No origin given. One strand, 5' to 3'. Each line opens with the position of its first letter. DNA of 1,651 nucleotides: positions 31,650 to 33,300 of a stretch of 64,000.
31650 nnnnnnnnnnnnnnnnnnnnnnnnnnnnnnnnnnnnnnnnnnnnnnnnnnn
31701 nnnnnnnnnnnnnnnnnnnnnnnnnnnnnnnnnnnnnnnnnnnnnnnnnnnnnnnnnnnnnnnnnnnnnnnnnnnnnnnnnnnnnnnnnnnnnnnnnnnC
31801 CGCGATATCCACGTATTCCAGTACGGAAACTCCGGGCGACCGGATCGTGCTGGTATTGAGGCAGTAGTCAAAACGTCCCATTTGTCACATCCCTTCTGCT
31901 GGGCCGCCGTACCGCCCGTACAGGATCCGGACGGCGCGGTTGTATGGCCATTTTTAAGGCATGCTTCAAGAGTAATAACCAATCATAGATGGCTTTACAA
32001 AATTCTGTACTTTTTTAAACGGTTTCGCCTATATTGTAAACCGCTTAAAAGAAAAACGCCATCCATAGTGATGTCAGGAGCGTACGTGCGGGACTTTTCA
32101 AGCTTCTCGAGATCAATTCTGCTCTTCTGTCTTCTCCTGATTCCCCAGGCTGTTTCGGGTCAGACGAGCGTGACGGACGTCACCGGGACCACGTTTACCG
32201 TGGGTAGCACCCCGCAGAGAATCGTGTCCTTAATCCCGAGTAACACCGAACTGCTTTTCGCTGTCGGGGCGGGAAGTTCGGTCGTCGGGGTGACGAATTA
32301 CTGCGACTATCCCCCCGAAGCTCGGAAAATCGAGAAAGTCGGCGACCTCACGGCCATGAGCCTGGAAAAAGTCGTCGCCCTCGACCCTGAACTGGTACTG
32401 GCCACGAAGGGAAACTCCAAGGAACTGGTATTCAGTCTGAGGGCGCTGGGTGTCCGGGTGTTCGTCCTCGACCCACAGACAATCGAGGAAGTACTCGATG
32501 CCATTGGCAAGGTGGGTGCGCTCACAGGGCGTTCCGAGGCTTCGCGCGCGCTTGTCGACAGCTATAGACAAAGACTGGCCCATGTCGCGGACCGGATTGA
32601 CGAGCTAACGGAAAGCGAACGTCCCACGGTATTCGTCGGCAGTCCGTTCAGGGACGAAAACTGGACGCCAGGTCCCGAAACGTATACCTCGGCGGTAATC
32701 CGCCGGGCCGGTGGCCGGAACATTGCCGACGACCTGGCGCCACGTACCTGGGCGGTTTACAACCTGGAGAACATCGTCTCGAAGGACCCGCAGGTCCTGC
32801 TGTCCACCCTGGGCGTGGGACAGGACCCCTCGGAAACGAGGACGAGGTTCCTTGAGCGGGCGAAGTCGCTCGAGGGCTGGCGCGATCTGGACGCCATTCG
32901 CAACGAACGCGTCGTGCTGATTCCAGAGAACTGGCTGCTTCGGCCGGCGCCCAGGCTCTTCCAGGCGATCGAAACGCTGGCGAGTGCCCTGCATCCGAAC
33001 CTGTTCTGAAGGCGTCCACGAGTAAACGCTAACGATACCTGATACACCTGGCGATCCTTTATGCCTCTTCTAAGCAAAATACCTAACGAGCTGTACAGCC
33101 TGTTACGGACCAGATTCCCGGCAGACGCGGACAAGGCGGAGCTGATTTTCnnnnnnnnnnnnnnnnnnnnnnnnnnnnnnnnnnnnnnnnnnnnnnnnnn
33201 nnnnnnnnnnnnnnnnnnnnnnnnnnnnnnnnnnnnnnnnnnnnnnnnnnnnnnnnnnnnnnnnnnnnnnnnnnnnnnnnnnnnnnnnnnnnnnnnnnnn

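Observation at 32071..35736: Siderophore/B12-class binding protein paired with an exporter-fold ABC protein bearing a novel N-terminal domain and a DUF1854-like partner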

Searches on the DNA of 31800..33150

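Call 46: search_rna_families(source=window, start=31800, end=33150, threshold=evalue, max_evalue=5)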
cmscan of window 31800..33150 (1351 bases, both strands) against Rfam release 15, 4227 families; matches with E-value up to 5: 1.
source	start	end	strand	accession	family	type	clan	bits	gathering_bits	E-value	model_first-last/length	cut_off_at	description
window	32424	32501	+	RF01752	psaA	Cis-reg;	-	12.8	50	3.5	1-197/197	no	psaA RNA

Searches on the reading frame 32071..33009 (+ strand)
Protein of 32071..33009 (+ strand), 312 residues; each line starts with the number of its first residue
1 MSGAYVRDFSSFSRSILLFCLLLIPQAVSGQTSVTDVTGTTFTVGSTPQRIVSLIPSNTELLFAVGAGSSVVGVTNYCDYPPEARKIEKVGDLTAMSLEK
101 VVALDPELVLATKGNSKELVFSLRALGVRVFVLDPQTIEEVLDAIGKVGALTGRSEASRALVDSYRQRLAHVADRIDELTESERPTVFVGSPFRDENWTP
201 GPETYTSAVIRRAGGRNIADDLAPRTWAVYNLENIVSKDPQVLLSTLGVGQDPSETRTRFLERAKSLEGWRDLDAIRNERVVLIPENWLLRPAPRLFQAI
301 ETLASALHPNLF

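Call 3: search_protein_families(library=pfam, proteins=[window:32071-33009:+], max_evalue=0.01)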
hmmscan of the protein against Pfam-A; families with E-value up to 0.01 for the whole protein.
window:32071-33009:+ (312 aa): 1 family
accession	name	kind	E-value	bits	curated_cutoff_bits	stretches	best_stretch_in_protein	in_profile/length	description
PF01497.23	Peripla_BP_2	-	3.4e-32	112.2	27.5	1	51-286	1-233/235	Periplasmic binding protein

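Call 4: search_protein_families(library=ncbifam, proteins=[window:32071-33009:+], max_evalue=0.01)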
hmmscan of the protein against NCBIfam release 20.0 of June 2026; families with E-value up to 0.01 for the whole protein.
window:32071-33009:+ (312 aa): 9 families
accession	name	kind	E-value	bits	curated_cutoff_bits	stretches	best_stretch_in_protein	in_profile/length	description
TIGR04281.1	peripla_PGF_1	equivalog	8.4e-50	169.8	325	1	33-311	6-268/330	PGF-CTERM-anchored ABC transporter substrate-binding protein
NF002894.0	PRK03379.1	equivalog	2.2e-34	118.8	234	1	43-308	19-263/266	vitamin B12 ABC transporter substrate-binding protein BtuF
TIGR03868.1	F420-O_ABCperi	hypoth_equivalog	1.1e-18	67.5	392.4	1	36-285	5-263/287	putative F420-0 ABC transporter substrate-binding protein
TIGR03659.1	IsdE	equivalog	2.4e-18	66.3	298.65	1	16-283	7-266/292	heme ABC transporter substrate-binding protein IsdE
NF038402.1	TroA_like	subfamily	1.5e-16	60.7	30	1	50-243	1-183/219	helical backbone metal receptor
NF008501.1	PRK11411.1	subfamily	1.8e-14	53.4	320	1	16-287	7-272/303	Fe(3+) dicitrate ABC transporter substrate-binding protein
NF010649.0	PRK14048.1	equivalog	7e-12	45.1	374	1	90-250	104-273/374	ferrichrome/ferrioxamine B periplasmic transporter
NF008200.0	PRK10957.1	equivalog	5.1e-05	22.4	205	1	34-177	43-198/330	Fe2+-enterobactin ABC transporter substrate-binding protein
NF007864.0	PRK10576.1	equivalog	0.0021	17.5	252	1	12-116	7-107/297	Fe(3+)-hydroxamate ABC transporter substrate-binding protein FhuD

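Call 22: search_solved_structures(query=window:32071-33009:+, max_evalue=0.001)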
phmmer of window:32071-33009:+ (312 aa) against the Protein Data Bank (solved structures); distinct sequences matched with E-value up to 0.001: 39.
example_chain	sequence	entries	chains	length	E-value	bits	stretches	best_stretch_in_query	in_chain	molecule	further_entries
4m7o_A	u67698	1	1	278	1.6e-33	119.6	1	49-304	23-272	Iron-binding protein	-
5m3b_A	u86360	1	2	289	2.8e-30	108.9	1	47-254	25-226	Vitamin B12-binding protein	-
5m2q_A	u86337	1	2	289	1e-29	107.1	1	47-254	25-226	Outer membrane protein A,Vitamin B12-binding protein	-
5m34_A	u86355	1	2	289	1.4e-29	106.7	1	47-254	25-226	Vitamin B12-binding protein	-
5ovw_A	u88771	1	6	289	1.9e-29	106.2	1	47-254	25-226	Vitamin B12-binding protein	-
5m29_A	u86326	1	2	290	1.9e-29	106.2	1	47-254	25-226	Vitamin B12-binding protein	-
1n2z_A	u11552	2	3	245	2.7e-29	105.7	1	49-254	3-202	Vitamin B12 transport protein btuF | Vitamin B12-binding protein btuF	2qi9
4dbl_E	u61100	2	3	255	2.8e-29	105.7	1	49-254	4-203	Vitamin B12-binding protein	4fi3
1n4a_A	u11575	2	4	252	3.5e-29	105.3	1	50-254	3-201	Vitamin B12 transport protein btuF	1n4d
5ysc_A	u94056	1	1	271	1.1e-25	93.9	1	48-305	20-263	Vitamin B12-binding protein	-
2r7a_A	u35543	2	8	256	4.8e-21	78.6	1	49-309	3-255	Bacterial heme binding protein | Periplasmic HEME binding protein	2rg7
4hn9_A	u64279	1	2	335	4.3e-18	69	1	28-310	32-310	Iron complex transport system substrate-binding protein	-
5gj3_A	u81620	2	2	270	2.4e-17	66.5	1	49-307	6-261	Periplasmic binding protein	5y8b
3md9_A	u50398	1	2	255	2.6e-13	53.3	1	49-247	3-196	Hemin-binding periplasmic protein hmuT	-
3nu1_A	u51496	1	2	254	3.1e-13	53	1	49-247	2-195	Hemin-binding periplasmic protein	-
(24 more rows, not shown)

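Call 53: search_solved_structures(query=window:32071-33009:+, max_evalue=1e-25, show_alignments=2)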
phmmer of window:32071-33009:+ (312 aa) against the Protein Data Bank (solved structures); distinct sequences matched with E-value up to 1e-25: 9.
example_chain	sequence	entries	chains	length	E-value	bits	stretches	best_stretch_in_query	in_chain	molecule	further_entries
4m7o_A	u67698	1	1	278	1.6e-33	119.6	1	49-304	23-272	Iron-binding protein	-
5m3b_A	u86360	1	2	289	2.8e-30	108.9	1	47-254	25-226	Vitamin B12-binding protein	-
5m2q_A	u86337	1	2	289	1e-29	107.1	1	47-254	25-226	Outer membrane protein A,Vitamin B12-binding protein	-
5m34_A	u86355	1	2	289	1.4e-29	106.7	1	47-254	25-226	Vitamin B12-binding protein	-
5ovw_A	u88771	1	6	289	1.9e-29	106.2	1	47-254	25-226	Vitamin B12-binding protein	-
5m29_A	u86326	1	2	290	1.9e-29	106.2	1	47-254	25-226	Vitamin B12-binding protein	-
1n2z_A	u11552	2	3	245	2.7e-29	105.7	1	49-254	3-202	Vitamin B12 transport protein btuF | Vitamin B12-binding protein btuF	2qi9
4dbl_E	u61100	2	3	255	2.8e-29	105.7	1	49-254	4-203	Vitamin B12-binding protein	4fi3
1n4a_A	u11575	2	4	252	3.5e-29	105.3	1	50-254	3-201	Vitamin B12 transport protein btuF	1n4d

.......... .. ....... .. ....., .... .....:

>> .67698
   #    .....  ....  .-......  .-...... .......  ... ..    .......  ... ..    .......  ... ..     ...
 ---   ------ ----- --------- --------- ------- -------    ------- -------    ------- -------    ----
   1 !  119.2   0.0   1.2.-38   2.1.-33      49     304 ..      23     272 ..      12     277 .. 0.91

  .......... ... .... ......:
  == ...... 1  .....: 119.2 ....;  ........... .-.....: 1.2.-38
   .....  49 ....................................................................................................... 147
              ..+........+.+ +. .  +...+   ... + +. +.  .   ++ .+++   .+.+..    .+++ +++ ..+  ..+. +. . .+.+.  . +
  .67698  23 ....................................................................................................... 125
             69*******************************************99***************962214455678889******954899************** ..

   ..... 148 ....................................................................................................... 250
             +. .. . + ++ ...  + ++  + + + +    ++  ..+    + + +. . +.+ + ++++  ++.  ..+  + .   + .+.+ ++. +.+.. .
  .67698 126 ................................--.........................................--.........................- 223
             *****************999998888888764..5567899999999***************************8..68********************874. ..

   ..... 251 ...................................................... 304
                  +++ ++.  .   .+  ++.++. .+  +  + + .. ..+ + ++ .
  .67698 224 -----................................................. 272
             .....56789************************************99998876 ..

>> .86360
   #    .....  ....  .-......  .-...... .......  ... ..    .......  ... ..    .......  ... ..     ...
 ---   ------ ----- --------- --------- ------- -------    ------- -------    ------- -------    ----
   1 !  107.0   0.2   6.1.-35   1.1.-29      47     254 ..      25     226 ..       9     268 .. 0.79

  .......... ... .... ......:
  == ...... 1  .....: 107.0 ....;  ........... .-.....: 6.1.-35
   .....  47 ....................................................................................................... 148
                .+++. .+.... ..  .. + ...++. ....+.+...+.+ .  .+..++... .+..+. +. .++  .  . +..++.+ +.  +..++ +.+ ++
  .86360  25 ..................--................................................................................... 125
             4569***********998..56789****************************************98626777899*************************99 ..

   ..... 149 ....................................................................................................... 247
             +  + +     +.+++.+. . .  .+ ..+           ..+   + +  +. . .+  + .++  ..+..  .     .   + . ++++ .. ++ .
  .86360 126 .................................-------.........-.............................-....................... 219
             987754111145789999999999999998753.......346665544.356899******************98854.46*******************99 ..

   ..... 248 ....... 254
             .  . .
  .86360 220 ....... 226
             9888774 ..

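Call 70: find_related_loci(query=A8, collection=metagenome_contigs, flank=6000)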
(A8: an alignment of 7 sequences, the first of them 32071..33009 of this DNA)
Query A8 (312 aa) in metagenome_contigs; peptide patterns used: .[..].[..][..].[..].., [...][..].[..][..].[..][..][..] (x = any residue, [..] = any of these).
600 stretches matched a pattern (row limit reached: there are more); 550 encode a relative of the query (tblastn E <= 1e-3); the best 80 are kept; 80 distinct loci.
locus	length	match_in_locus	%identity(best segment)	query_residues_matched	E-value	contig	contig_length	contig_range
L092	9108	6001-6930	75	3-312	3e-158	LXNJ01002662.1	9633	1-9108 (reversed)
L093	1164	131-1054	45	9-312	3e-92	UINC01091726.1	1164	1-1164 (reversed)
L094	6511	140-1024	40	12-312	8e-64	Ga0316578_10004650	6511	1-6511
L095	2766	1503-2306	42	33-312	3e-63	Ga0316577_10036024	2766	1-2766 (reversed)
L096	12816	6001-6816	42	29-312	6e-61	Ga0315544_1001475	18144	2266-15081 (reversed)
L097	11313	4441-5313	38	15-312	3e-60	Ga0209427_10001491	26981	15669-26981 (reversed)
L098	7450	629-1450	40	33-312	6e-60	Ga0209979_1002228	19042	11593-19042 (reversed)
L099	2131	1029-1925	36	11-312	2e-60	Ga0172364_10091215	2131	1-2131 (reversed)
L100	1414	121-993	38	15-312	1e-61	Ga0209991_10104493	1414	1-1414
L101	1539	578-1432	39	26-312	2e-60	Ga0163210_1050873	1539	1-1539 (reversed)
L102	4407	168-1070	37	19-312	3e-58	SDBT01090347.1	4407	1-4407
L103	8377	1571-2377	40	33-312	1e-57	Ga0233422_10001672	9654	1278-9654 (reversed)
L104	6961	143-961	38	33-312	1e-57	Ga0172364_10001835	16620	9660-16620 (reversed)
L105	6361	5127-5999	37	23-312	1e-57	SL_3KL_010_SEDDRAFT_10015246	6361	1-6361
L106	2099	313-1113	41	34-312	9e-59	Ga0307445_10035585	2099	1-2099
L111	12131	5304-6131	38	31-312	2e-56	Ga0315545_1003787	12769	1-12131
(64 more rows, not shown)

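Call 74: search_protein_families(library=pfam, proteins=[L094:1027-2100:+, L096:6869-7942:+, L098:1647-2744:+, L111:6333-7424:+, L094:2168-3040:+, L096:7958-8788:+], max_evalue=0.00001)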
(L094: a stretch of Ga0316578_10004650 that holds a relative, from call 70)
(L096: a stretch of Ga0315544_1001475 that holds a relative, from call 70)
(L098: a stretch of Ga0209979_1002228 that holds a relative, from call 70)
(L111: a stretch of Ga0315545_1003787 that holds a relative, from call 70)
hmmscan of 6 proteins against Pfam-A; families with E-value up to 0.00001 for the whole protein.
L094:1027-2100:+ (357 aa): 1 family
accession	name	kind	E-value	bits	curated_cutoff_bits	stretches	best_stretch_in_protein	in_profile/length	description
PF01032.23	FecCD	-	2.7e-93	312.9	26.5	1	28-349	2-310/311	FecCD transport family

L096:6869-7942:+ (357 aa): 1 family
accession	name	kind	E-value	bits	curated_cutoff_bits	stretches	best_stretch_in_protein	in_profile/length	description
PF01032.23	FecCD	-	2.7e-97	326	26.5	1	28-350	2-311/311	FecCD transport family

L098:1647-2744:+ (365 aa): 1 family
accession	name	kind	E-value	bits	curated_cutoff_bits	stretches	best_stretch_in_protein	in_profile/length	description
PF01032.23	FecCD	-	8.1e-96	321.1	26.5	1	41-358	5-311/311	FecCD transport family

L111:6333-7424:+ (363 aa): 1 family
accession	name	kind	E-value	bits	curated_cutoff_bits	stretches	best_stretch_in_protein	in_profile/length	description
PF01032.23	FecCD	-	1.3e-95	320.5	26.5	1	36-356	2-311/311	FecCD transport family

L094:2168-3040:+ (290 aa): 2 families
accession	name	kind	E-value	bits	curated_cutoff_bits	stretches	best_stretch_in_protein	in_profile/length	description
PF00005.33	ABC_tran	-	2.9e-35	122.3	25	1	45-194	1-137/137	ABC transporter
PF13304.12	AAA_21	-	3.9e-08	34.2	27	0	58-86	2-30/304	AAA domain, putative AbiEii toxin, Type IV TA system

L096:7958-8788:+ (276 aa): 2 families
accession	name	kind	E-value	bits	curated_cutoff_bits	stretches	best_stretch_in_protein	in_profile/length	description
PF00005.33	ABC_tran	-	3e-34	119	25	1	32-181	1-137/137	ABC transporter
PF13304.12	AAA_21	-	3e-09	37.8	27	0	45-72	2-31/304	AAA domain, putative AbiEii toxin, Type IV TA system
